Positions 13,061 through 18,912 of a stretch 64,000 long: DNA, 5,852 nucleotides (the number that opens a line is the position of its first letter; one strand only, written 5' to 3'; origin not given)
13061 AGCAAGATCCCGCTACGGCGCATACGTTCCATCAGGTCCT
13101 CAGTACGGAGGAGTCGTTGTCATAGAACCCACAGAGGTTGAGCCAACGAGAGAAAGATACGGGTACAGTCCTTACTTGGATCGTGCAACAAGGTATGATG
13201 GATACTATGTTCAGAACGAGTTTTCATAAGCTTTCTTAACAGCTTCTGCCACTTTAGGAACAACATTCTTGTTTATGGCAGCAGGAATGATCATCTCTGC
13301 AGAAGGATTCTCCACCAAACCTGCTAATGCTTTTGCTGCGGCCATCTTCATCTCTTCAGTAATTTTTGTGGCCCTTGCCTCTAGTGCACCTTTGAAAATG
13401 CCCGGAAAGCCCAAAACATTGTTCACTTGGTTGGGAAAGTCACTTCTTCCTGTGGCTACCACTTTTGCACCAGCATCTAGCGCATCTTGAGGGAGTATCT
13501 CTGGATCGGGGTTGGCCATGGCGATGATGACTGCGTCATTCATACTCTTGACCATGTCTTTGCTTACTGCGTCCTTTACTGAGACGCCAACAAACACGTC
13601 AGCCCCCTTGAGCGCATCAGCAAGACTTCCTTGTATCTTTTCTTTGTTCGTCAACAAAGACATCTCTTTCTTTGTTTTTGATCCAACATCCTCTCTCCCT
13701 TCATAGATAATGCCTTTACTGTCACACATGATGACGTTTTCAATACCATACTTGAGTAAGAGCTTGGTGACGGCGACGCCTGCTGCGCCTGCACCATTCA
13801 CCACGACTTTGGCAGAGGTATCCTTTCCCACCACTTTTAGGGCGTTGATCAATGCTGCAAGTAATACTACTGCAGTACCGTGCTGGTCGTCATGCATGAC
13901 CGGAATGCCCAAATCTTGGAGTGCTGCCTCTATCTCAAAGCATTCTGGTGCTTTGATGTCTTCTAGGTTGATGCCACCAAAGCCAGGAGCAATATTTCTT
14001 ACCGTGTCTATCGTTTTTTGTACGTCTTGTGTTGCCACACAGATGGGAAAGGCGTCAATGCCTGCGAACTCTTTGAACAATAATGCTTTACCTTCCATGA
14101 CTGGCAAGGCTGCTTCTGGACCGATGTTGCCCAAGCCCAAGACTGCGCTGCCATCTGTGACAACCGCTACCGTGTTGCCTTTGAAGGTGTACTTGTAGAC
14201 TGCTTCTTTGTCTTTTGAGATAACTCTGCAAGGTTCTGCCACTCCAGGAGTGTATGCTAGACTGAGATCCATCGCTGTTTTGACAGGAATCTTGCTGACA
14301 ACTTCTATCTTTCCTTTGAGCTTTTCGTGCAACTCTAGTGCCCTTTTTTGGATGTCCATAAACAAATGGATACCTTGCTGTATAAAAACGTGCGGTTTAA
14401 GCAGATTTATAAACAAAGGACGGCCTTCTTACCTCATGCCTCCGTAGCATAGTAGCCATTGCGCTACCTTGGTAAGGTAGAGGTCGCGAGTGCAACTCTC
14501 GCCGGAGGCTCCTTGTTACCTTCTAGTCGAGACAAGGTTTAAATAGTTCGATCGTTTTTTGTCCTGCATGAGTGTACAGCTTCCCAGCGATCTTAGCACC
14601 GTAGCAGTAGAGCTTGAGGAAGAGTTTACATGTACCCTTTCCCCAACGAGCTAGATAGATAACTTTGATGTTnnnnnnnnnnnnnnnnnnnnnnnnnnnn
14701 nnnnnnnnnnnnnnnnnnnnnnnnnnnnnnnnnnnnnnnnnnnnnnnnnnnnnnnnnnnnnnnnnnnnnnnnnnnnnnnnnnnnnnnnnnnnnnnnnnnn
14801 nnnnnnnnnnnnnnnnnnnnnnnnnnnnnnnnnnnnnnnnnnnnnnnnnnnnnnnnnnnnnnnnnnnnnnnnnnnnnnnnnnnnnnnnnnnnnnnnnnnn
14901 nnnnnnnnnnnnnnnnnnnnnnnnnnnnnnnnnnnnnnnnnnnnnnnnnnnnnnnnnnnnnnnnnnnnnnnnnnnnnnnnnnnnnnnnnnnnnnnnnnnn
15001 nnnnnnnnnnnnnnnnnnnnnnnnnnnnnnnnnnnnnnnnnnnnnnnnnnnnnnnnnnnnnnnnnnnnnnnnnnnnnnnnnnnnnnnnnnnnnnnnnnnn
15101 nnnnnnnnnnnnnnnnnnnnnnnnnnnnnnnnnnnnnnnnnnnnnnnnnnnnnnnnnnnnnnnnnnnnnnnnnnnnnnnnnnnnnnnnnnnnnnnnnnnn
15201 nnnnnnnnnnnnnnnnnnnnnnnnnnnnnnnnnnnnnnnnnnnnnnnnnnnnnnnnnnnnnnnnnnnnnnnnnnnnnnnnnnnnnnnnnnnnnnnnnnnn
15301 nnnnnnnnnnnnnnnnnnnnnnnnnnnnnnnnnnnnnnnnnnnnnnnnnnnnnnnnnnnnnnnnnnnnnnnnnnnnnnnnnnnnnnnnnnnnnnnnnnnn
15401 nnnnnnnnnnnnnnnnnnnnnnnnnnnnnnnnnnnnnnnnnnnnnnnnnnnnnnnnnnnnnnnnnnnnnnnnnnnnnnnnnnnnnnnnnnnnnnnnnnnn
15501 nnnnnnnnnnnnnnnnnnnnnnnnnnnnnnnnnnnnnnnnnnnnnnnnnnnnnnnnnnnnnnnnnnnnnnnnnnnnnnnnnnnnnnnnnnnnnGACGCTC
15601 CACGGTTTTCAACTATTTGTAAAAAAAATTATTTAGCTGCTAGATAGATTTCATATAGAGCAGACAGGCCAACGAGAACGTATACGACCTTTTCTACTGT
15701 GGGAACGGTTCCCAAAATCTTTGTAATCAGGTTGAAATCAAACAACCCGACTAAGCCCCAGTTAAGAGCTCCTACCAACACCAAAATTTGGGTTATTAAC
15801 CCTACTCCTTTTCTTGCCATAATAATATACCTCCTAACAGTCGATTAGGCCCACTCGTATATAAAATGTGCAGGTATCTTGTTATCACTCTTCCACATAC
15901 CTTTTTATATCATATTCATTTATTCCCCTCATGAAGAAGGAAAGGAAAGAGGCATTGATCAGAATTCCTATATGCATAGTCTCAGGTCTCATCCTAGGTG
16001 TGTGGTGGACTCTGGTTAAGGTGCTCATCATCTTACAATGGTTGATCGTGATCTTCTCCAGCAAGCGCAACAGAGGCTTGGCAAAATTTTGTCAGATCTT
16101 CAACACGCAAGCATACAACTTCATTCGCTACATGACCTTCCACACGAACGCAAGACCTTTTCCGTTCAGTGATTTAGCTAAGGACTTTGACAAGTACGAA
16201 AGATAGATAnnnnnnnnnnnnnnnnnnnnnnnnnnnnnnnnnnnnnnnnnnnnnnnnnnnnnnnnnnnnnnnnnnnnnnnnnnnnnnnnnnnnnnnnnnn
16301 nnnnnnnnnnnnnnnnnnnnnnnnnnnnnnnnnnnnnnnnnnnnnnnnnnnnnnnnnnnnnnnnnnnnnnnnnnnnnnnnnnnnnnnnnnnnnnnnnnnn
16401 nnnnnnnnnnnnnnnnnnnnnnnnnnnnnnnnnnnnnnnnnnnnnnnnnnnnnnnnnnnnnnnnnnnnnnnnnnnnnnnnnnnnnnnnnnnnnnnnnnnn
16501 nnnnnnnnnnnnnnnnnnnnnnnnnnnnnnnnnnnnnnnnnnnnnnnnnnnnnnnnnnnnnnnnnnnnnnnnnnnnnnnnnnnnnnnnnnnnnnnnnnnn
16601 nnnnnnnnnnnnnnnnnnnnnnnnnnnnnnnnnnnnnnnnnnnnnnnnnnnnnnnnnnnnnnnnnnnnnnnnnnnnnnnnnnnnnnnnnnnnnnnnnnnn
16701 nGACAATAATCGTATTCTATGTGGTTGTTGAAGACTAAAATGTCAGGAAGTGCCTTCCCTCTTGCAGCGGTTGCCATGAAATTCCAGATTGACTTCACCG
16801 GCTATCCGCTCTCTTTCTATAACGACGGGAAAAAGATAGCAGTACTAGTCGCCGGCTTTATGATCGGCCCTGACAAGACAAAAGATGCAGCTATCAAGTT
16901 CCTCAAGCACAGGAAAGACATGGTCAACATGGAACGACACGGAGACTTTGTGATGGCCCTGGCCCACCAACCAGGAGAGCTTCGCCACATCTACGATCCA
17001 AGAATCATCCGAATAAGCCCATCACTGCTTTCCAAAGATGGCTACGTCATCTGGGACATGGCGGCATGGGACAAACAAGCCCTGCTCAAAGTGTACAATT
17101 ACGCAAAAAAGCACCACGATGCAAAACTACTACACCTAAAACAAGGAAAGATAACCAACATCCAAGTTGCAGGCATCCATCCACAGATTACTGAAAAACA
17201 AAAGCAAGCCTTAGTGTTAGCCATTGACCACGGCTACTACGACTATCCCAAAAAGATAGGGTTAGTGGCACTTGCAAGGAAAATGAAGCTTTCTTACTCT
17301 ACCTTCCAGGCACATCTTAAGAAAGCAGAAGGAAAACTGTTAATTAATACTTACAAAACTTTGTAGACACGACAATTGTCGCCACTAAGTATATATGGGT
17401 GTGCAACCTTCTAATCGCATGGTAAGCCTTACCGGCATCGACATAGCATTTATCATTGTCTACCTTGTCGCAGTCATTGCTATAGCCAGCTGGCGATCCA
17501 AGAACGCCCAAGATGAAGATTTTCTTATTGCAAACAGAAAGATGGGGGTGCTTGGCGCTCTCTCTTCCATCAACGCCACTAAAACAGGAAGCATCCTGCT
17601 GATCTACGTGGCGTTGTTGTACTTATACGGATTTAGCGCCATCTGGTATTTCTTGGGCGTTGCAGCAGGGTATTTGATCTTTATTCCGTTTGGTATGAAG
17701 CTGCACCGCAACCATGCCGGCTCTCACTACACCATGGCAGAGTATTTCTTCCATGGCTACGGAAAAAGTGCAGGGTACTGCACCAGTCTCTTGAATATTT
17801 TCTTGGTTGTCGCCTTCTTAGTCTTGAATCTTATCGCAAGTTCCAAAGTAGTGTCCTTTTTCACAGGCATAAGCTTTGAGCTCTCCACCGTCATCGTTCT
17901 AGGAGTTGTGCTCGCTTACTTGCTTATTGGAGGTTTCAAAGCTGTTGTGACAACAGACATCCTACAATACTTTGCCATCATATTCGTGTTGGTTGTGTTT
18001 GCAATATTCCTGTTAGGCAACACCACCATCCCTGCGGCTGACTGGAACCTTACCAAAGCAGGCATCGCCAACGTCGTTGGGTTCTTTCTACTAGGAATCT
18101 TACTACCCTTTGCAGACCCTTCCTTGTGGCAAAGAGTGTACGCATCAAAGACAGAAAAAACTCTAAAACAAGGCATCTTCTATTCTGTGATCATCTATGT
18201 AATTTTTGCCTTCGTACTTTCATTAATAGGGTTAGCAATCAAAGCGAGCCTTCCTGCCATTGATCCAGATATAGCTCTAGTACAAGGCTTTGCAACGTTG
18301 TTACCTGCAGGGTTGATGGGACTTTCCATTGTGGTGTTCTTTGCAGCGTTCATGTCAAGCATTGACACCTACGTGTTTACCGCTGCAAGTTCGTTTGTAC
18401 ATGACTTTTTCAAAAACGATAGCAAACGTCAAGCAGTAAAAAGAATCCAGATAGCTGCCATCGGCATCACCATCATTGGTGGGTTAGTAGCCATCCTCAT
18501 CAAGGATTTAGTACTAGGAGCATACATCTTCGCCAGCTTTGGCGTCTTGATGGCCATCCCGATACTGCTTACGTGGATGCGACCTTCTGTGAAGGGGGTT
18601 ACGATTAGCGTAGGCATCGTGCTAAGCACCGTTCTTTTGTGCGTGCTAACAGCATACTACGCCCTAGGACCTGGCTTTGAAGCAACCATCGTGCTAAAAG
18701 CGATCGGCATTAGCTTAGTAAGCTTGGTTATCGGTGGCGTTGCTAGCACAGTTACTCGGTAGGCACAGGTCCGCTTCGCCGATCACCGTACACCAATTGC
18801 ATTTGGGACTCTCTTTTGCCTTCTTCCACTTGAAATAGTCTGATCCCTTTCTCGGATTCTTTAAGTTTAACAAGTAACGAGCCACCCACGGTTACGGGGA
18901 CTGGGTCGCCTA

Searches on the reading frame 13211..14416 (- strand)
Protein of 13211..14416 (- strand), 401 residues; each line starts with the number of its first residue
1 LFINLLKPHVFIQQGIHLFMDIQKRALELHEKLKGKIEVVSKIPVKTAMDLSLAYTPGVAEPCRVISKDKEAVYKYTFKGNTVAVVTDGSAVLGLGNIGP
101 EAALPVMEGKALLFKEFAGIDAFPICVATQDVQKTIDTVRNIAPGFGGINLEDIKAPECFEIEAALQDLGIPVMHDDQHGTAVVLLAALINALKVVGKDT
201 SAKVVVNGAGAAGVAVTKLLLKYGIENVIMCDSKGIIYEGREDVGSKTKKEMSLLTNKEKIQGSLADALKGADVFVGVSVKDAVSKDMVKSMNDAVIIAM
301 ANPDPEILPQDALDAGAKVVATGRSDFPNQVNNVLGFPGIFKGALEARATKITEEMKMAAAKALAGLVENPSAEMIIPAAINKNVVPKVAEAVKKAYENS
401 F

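Call 9: search_protein_families(library=pfam, proteins=[window:13211-14416:-], max_evalue=0.001)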
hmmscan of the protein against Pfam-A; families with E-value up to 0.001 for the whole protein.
window:13211-14416:- (401 aa): 2 families
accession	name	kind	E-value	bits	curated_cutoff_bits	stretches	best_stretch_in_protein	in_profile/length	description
PF00390.24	malic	-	2e-30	106.4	23.1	1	35-166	2-181/182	Malic enzyme, N-terminal domain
PF03949.21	Malic_M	-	6.2e-20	72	23.5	1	180-395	3-255/258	Malic enzyme, NAD binding domain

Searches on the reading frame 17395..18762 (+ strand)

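Call 9: search_protein_families(library=pfam, proteins=[window:17395-18762:+], max_evalue=0.001)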
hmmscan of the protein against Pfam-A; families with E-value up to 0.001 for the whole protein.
window:17395-18762:+ (455 aa): 1 family
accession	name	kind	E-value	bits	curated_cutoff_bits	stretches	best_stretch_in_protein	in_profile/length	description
PF00474.23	SSF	-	5.4e-22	78.7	22.8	1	43-386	1-381/406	Sodium:solute symporter family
